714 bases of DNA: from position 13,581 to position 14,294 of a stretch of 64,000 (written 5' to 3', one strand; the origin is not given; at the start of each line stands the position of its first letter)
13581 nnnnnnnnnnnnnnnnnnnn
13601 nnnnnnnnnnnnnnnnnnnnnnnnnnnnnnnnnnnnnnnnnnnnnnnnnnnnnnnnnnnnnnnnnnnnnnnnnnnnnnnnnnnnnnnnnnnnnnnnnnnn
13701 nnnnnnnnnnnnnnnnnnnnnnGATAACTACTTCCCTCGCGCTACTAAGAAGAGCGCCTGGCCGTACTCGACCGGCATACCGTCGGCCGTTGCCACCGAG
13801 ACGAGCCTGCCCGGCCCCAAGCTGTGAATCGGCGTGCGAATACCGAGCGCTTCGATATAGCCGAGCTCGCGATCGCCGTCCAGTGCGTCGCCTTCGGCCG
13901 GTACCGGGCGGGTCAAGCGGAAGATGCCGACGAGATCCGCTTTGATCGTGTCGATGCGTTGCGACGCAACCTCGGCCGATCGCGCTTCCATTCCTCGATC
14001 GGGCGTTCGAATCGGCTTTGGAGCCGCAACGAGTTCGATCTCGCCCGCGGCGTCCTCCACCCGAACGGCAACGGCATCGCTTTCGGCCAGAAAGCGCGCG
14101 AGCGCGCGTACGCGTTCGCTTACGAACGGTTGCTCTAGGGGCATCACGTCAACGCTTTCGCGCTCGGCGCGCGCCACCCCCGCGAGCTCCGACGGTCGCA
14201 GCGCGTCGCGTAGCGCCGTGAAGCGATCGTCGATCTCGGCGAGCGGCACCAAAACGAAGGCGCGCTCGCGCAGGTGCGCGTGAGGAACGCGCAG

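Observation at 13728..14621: The syntenic accB homologue has lost its biotinyl-lysine (EAMKM -> EALGI) and is in frame with folK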

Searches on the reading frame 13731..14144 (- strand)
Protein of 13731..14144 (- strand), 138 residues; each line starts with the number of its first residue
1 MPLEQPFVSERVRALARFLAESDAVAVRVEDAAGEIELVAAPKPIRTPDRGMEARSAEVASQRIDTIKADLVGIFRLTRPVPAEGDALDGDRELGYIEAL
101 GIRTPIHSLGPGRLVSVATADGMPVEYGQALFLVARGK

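Call 4: search_protein_families(library=pfam, proteins=[window:13731-14144:-], max_evalue=0.1)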
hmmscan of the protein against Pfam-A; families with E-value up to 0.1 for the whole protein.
window:13731-14144:- (138 aa): 1 family
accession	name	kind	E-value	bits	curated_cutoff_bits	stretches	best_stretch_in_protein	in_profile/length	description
PF13533.13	Biotin_lipoyl_2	-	0.082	13.2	29.8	0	105-132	2-29/32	Biotin-lipoyl like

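Call 6: search_protein_families(library=ncbifam, proteins=[window:13731-14144:-], max_evalue=1)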
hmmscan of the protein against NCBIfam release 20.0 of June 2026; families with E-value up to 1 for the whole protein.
window:13731-14144:- (138 aa): 3 families
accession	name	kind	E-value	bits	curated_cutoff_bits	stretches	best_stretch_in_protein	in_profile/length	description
TIGR00531.1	BCCP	equivalog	3.3e-06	27.6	115.2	1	27-134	44-154/156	acetyl-CoA carboxylase biotin carboxyl carrier protein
NF006761.0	PRK09282.1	domain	0.0013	17.3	402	1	28-135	494-590/591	pyruvate carboxylase subunit B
NF005457.0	PRK07051.1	equivalog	0.0023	18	87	1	82-134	26-78/80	acetyl-CoA carboxylase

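Call 7: search_solved_structures(query=window:13731-14144:-, max_evalue=10, show_alignments=3)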
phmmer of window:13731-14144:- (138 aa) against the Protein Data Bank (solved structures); distinct sequences matched with E-value up to 10: 4.
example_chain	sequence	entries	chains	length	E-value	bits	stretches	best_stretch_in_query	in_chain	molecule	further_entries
4qsh_A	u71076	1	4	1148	0.13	15.7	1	37-134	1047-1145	Pyruvate carboxylase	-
4qsk_A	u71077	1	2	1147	0.13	15.7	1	37-134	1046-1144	Pyruvate carboxylase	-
4qsl_H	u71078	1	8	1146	0.13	15.7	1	37-134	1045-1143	Pyruvate carboxylase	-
4ws9_A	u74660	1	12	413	0.89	12.9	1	34-90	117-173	S-adenosylmethionine synthase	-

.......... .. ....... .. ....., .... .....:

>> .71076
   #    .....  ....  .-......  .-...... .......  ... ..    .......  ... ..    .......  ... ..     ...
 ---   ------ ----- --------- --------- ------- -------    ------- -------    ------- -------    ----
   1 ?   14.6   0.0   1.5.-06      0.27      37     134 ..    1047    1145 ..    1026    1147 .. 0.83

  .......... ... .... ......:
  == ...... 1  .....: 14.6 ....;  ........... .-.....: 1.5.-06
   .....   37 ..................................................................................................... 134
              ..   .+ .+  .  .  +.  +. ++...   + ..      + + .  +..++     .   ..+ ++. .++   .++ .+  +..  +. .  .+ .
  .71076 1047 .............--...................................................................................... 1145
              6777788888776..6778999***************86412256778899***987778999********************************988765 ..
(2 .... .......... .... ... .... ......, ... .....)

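Call 8: find_homologous_proteins(query=window:13731-14144:-, max_evalue=0.001)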
Query window:13731-14144:- (138 aa): 73 proteins with E <= 0.001 among 190 candidates.
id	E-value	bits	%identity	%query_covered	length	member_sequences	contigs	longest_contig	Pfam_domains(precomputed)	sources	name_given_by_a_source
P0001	1.2e-42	163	64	94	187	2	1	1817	-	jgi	jgi:biotin carboxyl carrier protein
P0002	2.6e-42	162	65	94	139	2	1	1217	-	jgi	jgi:biotin carboxyl carrier protein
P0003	1.7e-41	159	60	98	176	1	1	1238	-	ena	-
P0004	1.8e-41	159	63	96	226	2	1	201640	PF01288.26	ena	-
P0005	4.3e-40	155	63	99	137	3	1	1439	-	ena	-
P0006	5.2e-40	154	63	96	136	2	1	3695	-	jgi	-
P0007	9.3e-40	154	60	94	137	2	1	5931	-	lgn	-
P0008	9.3e-40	154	60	93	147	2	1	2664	-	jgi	jgi:acetyl-CoA carboxylase biotin carboxyl carrier protein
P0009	9.3e-40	154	61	99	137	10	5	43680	-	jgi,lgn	jgi:biotin carboxyl carrier protein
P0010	1.1e-39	153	60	96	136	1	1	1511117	-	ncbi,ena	-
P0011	1.4e-39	153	62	94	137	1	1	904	-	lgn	-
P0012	7.1e-39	151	60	94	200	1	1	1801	-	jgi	jgi:acetyl-CoA carboxylase biotin carboxyl carrier protein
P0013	1.4e-38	150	62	93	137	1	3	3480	-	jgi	jgi:biotin carboxyl carrier protein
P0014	3.0e-38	149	59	94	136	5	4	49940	-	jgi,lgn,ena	-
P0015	8.4e-38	147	57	99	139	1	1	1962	-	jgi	jgi:acetyl-CoA carboxylase biotin carboxyl carrier protein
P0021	3.1e-36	142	57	99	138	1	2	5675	PF00364.29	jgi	jgi:biotin carboxyl carrier protein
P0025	8.6e-36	141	56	99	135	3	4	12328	PF00364.29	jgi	jgi:biotin carboxyl carrier protein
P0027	4.8e-35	138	54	99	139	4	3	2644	PF00364.29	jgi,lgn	jgi:biotin carboxyl carrier protein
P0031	3.8e-34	135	55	99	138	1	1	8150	PF00364.29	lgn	-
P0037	1.9e-32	130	50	94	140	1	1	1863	PF00364.29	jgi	jgi:biotin carboxyl carrier protein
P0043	9.4e-31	124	48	94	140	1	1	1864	PF00364.29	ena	-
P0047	3.7e-30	123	52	94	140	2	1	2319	PF00364.29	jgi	jgi:acetyl/propionyl-CoA carboxylase alpha subunit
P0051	2.6e-29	120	55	92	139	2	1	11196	PF00364.29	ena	-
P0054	1.0e-28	118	49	87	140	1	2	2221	PF00364.29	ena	-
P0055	1.3e-28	118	53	94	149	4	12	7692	PF00364.29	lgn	-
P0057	3.1e-28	116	46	97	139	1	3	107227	-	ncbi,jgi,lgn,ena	jgi:biotin carboxyl carrier protein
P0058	4.6e-28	116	51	99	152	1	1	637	PF00364.29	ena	-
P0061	1.5e-27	114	50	94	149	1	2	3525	PF00364.29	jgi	jgi:biotin carboxyl carrier protein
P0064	3.9e-26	110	47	94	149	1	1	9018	PF00364.29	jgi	jgi:biotin carboxyl carrier protein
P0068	2.1e-23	101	67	53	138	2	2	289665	-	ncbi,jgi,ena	jgi:acetyl-CoA carboxylase biotin carboxyl carrier protein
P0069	1.0e-19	89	56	71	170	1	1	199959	-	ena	-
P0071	2.9e-17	81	45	88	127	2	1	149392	PF00364.29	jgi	-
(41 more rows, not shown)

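Call 11: find_encoding_contigs(protein=P0010, flank=10000, max_places=3)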
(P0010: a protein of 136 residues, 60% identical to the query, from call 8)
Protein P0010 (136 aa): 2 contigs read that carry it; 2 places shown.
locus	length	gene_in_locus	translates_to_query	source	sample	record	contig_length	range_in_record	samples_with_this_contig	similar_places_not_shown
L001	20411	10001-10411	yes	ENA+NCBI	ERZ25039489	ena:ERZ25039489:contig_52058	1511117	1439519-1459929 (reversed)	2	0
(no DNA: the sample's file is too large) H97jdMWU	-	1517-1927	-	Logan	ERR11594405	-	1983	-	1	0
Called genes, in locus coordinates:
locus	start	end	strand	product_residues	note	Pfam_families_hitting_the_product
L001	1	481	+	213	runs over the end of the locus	PF00849:PseudoU_synth_2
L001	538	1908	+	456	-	PF03544:TonB_C (weak), PF13371:TPR_9 (faint)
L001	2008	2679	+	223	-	PF01618:MotA_ExbB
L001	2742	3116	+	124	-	PF02472:ExbD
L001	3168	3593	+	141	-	PF02472:ExbD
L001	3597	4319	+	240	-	-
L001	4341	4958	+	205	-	PF03544:TonB_C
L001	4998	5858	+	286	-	PF02673:BacA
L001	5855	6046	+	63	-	-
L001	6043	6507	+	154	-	PF01967:MoaC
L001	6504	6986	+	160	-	PF00994:MoCF_biosynth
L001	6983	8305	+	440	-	PF08245:Mur_ligase_M, PF02875:Mur_ligase_C, PF27239:FOL3_C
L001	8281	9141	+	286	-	PF00809:Pterin_bind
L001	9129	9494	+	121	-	PF02152:FolB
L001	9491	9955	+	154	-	PF01288:HPPK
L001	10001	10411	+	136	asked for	-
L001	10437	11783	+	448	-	PF00289:Biotin_carb_N, PF02786:CPSase_L_D2, PF02222:ATP-grasp, PF07478:Dala_Dala_lig_C, PF02785:Biotin_carb_C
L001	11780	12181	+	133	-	PF01029:NusB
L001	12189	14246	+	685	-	PF00912:Transgly, PF00905:Transpeptidase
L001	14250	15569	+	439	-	PF13742:tRNA_anti_2, PF02601:Exonuc_VII_L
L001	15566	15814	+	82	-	PF02609:Exonuc_VII_S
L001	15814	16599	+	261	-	PF01479:S4 (weak), PF01728:FtsJ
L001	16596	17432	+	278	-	PF01513:NAD_kinase, PF20143:NAD_kinase_C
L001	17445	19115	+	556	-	PF02463:SMC_N, PF13476:AAA_23, PF13304:AAA_21 (faint)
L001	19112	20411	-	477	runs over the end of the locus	PF00224:PK, PF02887:PK_C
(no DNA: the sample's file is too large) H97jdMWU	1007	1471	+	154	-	PF01288:HPPK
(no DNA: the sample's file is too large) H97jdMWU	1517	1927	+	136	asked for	-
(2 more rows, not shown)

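Call 12: find_encoding_contigs(protein=P0004, flank=10000, max_places=2)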
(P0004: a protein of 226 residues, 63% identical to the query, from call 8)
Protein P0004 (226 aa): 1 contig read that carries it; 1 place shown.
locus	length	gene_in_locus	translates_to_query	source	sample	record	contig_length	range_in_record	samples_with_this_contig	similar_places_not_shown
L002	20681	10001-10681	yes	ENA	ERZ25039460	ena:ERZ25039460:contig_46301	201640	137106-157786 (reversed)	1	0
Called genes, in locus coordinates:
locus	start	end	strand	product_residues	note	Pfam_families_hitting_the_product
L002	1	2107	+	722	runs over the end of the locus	PF01479:S4, PF00849:PseudoU_synth_2, PF03544:TonB_C (weak)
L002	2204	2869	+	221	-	PF01618:MotA_ExbB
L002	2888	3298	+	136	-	PF02472:ExbD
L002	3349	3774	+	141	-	PF02472:ExbD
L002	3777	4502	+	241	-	-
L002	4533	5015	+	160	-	-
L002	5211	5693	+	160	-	PF02673:BacA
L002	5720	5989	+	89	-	PF02673:BacA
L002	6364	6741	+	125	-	PF01967:MoaC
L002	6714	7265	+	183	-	PF00994:MoCF_biosynth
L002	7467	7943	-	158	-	-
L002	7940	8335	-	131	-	-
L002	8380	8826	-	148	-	-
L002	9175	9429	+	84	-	PF00809:Pterin_bind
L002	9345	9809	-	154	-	-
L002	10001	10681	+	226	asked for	PF01288:HPPK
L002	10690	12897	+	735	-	PF00289:Biotin_carb_N, PF02786:CPSase_L_D2, PF02222:ATP-grasp, PF07478:Dala_Dala_lig_C, PF02785:Biotin_carb_C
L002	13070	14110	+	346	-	PF00905:Transpeptidase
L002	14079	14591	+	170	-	-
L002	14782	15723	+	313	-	PF02601:Exonuc_VII_L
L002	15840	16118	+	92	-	PF02609:Exonuc_VII_S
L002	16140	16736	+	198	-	PF01479:S4 (weak), PF01728:FtsJ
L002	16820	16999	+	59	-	-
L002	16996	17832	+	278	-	PF01513:NAD_kinase, PF20143:NAD_kinase_C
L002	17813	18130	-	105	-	-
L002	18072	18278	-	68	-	-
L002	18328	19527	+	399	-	-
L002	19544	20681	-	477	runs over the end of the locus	PF00224:PK, PF02887:PK_C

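Call 13: find_encoding_contigs(protein=P0071, flank=10000, max_places=2)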
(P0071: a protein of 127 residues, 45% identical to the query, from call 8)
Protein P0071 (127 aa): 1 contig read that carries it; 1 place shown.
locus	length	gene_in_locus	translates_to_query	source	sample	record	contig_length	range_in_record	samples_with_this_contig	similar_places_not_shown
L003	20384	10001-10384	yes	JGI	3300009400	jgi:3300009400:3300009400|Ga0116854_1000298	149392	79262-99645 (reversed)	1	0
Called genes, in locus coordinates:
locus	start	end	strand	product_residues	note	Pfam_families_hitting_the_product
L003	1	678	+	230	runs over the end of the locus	PF01618:MotA_ExbB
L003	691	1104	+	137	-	PF02472:ExbD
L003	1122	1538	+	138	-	PF02472:ExbD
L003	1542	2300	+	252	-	PF03544:TonB_C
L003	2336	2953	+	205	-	PF03544:TonB_C (weak)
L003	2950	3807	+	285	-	PF02673:BacA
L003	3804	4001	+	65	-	-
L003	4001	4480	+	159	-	PF01967:MoaC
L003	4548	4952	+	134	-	PF00994:MoCF_biosynth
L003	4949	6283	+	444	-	PF08245:Mur_ligase_M, PF02875:Mur_ligase_C, PF27239:FOL3_C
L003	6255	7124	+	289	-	PF00809:Pterin_bind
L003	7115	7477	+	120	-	PF02152:FolB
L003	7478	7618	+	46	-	-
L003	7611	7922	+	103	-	PF01288:HPPK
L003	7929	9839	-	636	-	PF01590:GAF, PF13185:GAF_2, PF13492:GAF_3 (weak), PF01966:HD (faint), PF13487:HD_5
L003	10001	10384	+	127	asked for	PF00364:Biotin_lipoyl (faint)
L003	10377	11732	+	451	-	PF00289:Biotin_carb_N, PF02222:ATP-grasp, PF02786:CPSase_L_D2, PF07478:Dala_Dala_lig_C, PF02785:Biotin_carb_C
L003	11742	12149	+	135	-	PF01029:NusB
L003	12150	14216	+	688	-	PF00912:Transgly, PF00905:Transpeptidase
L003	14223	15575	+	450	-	PF13742:tRNA_anti_2, PF01336:tRNA_anti-codon (weak), PF02601:Exonuc_VII_L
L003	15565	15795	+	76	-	-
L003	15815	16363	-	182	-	PF13420:Acetyltransf_4, PF00583:Acetyltransf_1, PF13508:Acetyltransf_7 (weak)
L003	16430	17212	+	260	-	PF01479:S4, PF01728:FtsJ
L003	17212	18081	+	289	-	PF01513:NAD_kinase, PF20143:NAD_kinase_C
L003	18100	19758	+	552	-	PF02463:SMC_N, PF13476:AAA_23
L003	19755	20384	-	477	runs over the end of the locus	PF00224:PK, PF02887:PK_C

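Call 14: find_encoding_contigs(protein=P0069, flank=10000, max_places=2)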
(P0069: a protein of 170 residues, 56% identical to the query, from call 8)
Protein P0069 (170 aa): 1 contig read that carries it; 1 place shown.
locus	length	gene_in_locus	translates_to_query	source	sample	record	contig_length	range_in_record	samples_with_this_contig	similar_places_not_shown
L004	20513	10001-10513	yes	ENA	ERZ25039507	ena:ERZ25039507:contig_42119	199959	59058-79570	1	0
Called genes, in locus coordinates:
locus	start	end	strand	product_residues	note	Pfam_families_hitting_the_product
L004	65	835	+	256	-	PF01479:S4, PF00849:PseudoU_synth_2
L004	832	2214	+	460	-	PF13432:TPR_16 (weak)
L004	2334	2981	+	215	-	PF01618:MotA_ExbB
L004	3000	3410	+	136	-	PF02472:ExbD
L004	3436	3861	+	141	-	PF02472:ExbD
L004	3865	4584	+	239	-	-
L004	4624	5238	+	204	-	PF03544:TonB_C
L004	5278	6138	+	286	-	PF02673:BacA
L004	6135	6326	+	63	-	-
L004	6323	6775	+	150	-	PF01967:MoaC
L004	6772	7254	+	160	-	PF00994:MoCF_biosynth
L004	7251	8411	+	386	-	PF08245:Mur_ligase_M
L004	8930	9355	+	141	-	PF00809:Pterin_bind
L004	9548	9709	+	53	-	-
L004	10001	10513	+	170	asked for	-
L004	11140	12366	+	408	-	PF02786:CPSase_L_D2, PF02785:Biotin_carb_C, PF01029:NusB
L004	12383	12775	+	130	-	PF00912:Transgly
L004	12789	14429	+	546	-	PF00912:Transgly, PF00905:Transpeptidase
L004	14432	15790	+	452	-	PF13742:tRNA_anti_2, PF01336:tRNA_anti-codon (weak), PF02601:Exonuc_VII_L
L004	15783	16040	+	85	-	PF02609:Exonuc_VII_S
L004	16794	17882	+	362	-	PF13354:Beta-lactamase2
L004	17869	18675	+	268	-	PF01479:S4 (weak), PF01728:FtsJ, PF08241:Methyltransf_11 (weak), PF13649:Methyltransf_25 (weak)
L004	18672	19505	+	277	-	PF01513:NAD_kinase, PF20143:NAD_kinase_C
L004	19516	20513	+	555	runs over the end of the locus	PF02463:SMC_N, PF13476:AAA_23, PF13304:AAA_21 (faint)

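Call 29: find_encoding_contigs(protein=P0068, flank=10000, max_places=1)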
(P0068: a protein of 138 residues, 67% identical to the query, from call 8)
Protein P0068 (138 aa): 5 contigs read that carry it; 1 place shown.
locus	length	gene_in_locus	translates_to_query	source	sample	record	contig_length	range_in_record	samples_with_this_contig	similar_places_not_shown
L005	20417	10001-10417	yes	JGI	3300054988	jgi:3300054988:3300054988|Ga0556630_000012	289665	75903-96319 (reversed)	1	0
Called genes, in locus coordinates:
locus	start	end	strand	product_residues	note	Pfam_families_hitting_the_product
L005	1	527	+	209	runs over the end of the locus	PF03544:TonB_C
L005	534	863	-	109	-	PF07238:PilZ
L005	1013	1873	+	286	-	PF02673:BacA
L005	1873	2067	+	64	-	-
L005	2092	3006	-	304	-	-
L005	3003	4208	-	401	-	PF13487:HD_5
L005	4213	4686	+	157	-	PF01967:MoaC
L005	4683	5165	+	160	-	PF00994:MoCF_biosynth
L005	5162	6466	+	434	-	PF08245:Mur_ligase_M, PF27239:FOL3_C (weak), PF02875:Mur_ligase_C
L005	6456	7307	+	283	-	PF00809:Pterin_bind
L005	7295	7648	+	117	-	PF02152:FolB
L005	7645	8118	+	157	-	PF01288:HPPK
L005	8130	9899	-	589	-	PF01966:HD (faint), PF01590:GAF, PF13185:GAF_2, PF13492:GAF_3 (weak), PF13487:HD_5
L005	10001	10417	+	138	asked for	-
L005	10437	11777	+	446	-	PF00289:Biotin_carb_N, PF02786:CPSase_L_D2, PF02222:ATP-grasp, PF07478:Dala_Dala_lig_C, PF02785:Biotin_carb_C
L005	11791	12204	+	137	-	PF01029:NusB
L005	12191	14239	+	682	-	PF00912:Transgly, PF00905:Transpeptidase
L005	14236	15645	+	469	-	PF13742:tRNA_anti_2, PF01336:tRNA_anti-codon (weak), PF02601:Exonuc_VII_L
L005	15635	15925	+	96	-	PF02609:Exonuc_VII_S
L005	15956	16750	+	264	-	PF01479:S4, PF01728:FtsJ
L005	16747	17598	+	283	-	PF01513:NAD_kinase, PF20143:NAD_kinase_C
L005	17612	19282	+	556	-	PF02463:SMC_N, PF13476:AAA_23, PF13304:AAA_21 (faint)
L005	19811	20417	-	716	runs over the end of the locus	PF17201:Cache_3-Cache_2, PF17202:sCache_3_3, PF00015:MCPsignal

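Call 30: find_encoding_contigs(protein=P0057, flank=10000, max_places=1)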
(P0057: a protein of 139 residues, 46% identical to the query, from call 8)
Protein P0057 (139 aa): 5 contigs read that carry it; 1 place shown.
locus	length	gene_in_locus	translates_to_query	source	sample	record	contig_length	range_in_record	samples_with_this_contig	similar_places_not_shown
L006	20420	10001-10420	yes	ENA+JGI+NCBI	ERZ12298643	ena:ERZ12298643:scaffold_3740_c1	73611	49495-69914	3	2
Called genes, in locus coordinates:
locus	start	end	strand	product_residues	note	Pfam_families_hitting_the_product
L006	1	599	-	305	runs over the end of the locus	PF02230:Abhydrolase_2, PF00561:Abhydrolase_1 (faint)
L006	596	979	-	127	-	PF07238:PilZ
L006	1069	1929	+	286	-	PF02673:BacA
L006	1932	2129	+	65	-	-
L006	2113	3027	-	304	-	-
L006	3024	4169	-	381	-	PF13487:HD_5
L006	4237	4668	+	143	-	PF01967:MoaC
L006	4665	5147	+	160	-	PF00994:MoCF_biosynth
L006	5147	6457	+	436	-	PF08245:Mur_ligase_M, PF02875:Mur_ligase_C, PF27239:FOL3_C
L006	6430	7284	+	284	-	PF00809:Pterin_bind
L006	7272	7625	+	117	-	PF02152:FolB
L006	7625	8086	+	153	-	PF01288:HPPK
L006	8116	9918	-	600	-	PF01590:GAF, PF13185:GAF_2, PF01966:HD (faint), PF13487:HD_5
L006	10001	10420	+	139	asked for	-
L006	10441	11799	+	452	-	PF00289:Biotin_carb_N, PF02786:CPSase_L_D2, PF02222:ATP-grasp, PF07478:Dala_Dala_lig_C, PF02785:Biotin_carb_C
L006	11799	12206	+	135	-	PF01029:NusB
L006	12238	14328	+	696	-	PF00912:Transgly, PF00905:Transpeptidase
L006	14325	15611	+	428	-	PF13742:tRNA_anti_2, PF01336:tRNA_anti-codon, PF02601:Exonuc_VII_L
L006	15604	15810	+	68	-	PF02609:Exonuc_VII_S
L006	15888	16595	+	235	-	PF01728:FtsJ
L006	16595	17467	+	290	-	PF01513:NAD_kinase, PF20143:NAD_kinase_C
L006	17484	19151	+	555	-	PF02463:SMC_N, PF13175:AAA_15 (weak), PF13476:AAA_23, PF13555:AAA_29 (faint), PF13304:AAA_21 (faint)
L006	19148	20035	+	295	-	PF21686:LigD_Prim-Pol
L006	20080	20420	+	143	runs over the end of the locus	PF12900:Pyridox_ox_2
